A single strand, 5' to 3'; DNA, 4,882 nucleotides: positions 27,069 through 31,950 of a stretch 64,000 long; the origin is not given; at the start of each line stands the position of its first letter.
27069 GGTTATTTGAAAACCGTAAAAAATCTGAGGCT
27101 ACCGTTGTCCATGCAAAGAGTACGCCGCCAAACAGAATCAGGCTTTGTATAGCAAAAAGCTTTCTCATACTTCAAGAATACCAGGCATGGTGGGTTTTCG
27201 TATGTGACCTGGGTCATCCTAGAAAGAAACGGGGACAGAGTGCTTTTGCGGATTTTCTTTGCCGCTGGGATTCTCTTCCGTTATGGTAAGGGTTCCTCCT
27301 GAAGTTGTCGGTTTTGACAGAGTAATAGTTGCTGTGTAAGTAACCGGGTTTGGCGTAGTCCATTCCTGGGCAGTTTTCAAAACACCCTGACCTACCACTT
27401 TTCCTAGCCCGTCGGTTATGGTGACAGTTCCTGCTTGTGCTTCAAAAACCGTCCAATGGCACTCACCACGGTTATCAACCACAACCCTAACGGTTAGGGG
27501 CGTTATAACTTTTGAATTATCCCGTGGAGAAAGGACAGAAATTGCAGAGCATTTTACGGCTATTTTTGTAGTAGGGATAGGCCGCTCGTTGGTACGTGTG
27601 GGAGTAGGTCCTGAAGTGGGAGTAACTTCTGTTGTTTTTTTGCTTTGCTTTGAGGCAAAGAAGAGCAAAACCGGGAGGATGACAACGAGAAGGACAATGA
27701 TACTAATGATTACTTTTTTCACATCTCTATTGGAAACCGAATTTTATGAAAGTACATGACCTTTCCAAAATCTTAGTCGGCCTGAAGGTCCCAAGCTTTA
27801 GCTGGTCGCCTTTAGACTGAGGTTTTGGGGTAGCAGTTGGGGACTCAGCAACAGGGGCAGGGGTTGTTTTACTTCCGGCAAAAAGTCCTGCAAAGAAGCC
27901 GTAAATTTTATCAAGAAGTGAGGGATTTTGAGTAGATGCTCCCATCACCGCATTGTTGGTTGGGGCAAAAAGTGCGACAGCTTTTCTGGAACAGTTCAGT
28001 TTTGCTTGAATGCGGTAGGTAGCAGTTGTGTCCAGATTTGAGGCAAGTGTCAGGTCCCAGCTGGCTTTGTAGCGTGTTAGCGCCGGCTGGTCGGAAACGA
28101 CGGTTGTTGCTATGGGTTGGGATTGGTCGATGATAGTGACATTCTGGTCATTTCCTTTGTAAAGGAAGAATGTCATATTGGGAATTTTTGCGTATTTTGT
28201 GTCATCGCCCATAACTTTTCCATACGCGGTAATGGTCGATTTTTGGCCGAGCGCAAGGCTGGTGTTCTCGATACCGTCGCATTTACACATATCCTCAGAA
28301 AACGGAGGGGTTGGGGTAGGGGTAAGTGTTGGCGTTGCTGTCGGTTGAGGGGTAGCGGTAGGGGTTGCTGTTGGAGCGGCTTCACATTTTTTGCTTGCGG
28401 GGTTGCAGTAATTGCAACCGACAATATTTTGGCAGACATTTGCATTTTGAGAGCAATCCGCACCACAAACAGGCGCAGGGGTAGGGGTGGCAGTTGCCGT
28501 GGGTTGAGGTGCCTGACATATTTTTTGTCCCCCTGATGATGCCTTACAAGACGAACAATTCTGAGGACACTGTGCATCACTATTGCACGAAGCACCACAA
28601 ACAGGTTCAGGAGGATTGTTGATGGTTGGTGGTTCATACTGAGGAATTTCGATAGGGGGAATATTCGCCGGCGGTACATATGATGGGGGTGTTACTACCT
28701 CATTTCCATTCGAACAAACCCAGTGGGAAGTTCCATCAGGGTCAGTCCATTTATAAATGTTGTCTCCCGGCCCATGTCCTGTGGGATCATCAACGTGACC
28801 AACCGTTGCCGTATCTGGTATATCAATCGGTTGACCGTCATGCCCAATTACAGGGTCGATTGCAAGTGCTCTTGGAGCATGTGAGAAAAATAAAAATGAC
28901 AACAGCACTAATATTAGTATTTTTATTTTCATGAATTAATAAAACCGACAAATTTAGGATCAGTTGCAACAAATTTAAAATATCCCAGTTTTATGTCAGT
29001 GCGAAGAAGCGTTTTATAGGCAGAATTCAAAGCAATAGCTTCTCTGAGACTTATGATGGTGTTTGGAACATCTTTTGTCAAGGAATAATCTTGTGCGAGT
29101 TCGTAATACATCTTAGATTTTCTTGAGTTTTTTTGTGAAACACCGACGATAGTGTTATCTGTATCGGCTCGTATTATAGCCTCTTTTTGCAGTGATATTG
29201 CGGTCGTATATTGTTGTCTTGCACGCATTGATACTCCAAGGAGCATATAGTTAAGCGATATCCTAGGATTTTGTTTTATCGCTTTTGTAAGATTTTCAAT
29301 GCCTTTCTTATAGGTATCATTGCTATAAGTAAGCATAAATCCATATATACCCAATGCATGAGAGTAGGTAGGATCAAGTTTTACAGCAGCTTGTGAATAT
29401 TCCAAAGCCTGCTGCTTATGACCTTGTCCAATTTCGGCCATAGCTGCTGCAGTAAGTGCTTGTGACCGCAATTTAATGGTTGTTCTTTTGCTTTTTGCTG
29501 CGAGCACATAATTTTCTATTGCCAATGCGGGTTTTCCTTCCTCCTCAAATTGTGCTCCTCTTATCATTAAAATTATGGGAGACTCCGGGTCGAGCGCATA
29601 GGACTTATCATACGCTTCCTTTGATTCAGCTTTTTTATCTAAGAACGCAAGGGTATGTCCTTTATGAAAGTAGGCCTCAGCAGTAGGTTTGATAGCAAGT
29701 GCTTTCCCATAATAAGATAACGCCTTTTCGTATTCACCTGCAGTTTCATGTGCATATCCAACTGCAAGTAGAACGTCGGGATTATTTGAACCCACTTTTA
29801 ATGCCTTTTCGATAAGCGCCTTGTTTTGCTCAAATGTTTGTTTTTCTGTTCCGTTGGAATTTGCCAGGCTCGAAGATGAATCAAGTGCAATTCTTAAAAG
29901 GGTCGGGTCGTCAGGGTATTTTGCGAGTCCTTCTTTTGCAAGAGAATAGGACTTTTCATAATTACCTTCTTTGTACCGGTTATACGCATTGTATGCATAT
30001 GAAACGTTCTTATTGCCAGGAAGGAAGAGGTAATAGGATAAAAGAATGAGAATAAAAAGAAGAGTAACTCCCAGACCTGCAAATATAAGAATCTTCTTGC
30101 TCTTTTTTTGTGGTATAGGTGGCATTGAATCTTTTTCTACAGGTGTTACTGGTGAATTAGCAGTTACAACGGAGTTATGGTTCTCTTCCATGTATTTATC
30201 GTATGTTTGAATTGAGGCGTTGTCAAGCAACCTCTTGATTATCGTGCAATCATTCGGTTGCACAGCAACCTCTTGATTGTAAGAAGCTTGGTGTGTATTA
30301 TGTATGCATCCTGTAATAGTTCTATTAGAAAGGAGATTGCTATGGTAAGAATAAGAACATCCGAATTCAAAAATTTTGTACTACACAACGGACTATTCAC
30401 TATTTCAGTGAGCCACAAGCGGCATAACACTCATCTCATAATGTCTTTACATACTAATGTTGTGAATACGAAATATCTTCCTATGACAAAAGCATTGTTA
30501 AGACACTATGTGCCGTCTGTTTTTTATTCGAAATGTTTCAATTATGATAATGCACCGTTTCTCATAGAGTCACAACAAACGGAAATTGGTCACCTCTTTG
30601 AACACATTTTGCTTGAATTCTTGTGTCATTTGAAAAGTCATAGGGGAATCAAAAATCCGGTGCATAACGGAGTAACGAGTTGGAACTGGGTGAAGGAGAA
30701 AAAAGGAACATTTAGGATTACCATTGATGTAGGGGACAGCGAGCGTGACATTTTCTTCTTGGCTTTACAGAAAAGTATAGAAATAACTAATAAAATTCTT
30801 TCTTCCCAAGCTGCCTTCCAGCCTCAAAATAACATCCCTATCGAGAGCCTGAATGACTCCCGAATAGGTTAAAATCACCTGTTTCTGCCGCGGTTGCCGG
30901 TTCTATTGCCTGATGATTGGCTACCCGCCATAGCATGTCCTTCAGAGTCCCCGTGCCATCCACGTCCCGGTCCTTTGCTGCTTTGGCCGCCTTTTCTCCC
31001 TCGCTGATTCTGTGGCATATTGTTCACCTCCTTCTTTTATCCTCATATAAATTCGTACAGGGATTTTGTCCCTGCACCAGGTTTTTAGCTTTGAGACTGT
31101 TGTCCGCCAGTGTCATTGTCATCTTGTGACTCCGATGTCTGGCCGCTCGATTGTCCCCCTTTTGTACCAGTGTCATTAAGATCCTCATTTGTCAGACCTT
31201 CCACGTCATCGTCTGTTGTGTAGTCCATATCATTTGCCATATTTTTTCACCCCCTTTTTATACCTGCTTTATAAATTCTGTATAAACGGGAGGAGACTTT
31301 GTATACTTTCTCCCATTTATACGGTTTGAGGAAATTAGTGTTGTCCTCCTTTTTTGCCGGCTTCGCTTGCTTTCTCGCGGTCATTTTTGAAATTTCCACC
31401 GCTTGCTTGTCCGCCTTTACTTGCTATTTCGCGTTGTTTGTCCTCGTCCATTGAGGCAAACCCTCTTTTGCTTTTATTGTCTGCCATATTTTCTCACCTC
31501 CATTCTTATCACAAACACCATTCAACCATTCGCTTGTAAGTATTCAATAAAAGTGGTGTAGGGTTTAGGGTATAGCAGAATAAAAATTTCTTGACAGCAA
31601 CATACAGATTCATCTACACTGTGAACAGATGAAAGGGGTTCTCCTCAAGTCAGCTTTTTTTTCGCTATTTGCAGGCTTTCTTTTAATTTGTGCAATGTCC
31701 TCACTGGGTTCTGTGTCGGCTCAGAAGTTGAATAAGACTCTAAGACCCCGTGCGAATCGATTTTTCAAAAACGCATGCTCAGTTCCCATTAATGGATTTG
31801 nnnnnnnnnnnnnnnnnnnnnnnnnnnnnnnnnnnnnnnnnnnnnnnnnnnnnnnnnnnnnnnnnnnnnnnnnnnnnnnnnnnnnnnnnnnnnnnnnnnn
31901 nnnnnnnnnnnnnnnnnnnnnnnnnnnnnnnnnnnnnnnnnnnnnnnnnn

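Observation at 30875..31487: Tandem trio of KGG-repeat (YciG-like) small stress proteins missed by the ORF track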

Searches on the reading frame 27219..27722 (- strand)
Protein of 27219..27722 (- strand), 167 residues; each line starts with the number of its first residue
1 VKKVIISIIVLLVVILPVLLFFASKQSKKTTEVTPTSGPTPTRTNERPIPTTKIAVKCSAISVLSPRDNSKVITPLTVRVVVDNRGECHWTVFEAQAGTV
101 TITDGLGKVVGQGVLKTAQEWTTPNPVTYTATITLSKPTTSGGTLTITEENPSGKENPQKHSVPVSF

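Call 11: search_protein_families(library=pfam, proteins=[window:27219-27722:-], max_evalue=0.001)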
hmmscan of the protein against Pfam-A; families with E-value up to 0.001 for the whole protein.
window:27219-27722:- (167 aa): 1 family
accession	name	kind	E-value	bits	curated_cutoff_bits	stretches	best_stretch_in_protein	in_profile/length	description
PF10648.15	Gmad2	-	7.9e-07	29.7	25.7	1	61-154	2-84/86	Immunoglobulin-like domain of bacterial spore germination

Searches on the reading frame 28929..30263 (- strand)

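Call 11: search_protein_families(library=pfam, proteins=[window:28929-30263:-], max_evalue=0.001)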
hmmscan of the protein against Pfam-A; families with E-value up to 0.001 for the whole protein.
window:28929-30263:- (444 aa): 11 families
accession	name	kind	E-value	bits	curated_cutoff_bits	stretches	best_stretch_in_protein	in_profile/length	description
PF07719.23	TPR_2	-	1.2e-17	63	27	1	163-194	2-33/34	Tetratricopeptide repeat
PF13432.12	TPR_16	-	2.1e-13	50.9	32.7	0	149-195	18-64/65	Tetratricopeptide repeat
PF13428.12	TPR_14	-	3.8e-13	49.1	23.5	0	162-200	1-40/44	Tetratricopeptide repeat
PF00515.34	TPR_1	-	3.4e-12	46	27.8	1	165-194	4-33/34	Tetratricopeptide repeat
PF13181.12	TPR_8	-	1.9e-11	43.6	25.7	1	195-227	1-33/34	Tetratricopeptide repeat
PF13431.12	TPR_17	-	4.1e-11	42.7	24.4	0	326-356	3-33/34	Tetratricopeptide repeat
PF23914.1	TPR_CcmH_CycH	-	1.2e-08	35.4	42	0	280-357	63-142/158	Cytochrome c-type biogenesis protein H TPR domain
PF25062.1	ARM_TT21_N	-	1.7e-07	31.6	40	1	254-365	87-197/222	Tetratricopeptide repeat protein 21 N-terminal ARM repeat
PF13424.12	TPR_12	-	3.6e-06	27.5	30.1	0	164-192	47-75/77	Tetratricopeptide repeat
PF14559.12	TPR_19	-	6.6e-06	26.8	25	0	149-197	12-60/68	Tetratricopeptide repeat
PF13429.12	TPR_15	-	2.7e-05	24.2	26.2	0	255-337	134-218/280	Tetratricopeptide repeat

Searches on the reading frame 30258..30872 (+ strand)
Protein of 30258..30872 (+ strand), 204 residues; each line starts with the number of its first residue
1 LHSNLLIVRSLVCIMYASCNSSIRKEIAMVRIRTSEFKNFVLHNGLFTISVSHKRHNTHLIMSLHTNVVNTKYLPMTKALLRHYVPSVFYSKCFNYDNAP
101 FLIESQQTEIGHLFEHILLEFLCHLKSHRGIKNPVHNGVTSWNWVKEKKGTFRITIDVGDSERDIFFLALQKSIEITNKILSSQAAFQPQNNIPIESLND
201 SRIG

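Call 11: search_protein_families(library=pfam, proteins=[window:30258-30872:+], max_evalue=0.001)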
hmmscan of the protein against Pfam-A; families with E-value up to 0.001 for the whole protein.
window:30258-30872:+ (204 aa): 0 families

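Call 74: search_protein_families(library=pfam, proteins=[window:30342-30869:+], max_evalue=1)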
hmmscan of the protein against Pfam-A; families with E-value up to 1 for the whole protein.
seq(176 aa): 1 family
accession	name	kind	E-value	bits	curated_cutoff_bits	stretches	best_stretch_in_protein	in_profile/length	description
PF18921.5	Cyanophycin_syn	-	0.0012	19.3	27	1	32-150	2-111/115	Cyanophycin synthase-like N-terminal domain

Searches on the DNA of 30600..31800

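Call 67: search_rna_families(source=window, start=30600, end=31800, threshold=evalue, max_evalue=1)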
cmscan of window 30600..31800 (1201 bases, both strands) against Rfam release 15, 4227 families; matches with E-value up to 1: 0.
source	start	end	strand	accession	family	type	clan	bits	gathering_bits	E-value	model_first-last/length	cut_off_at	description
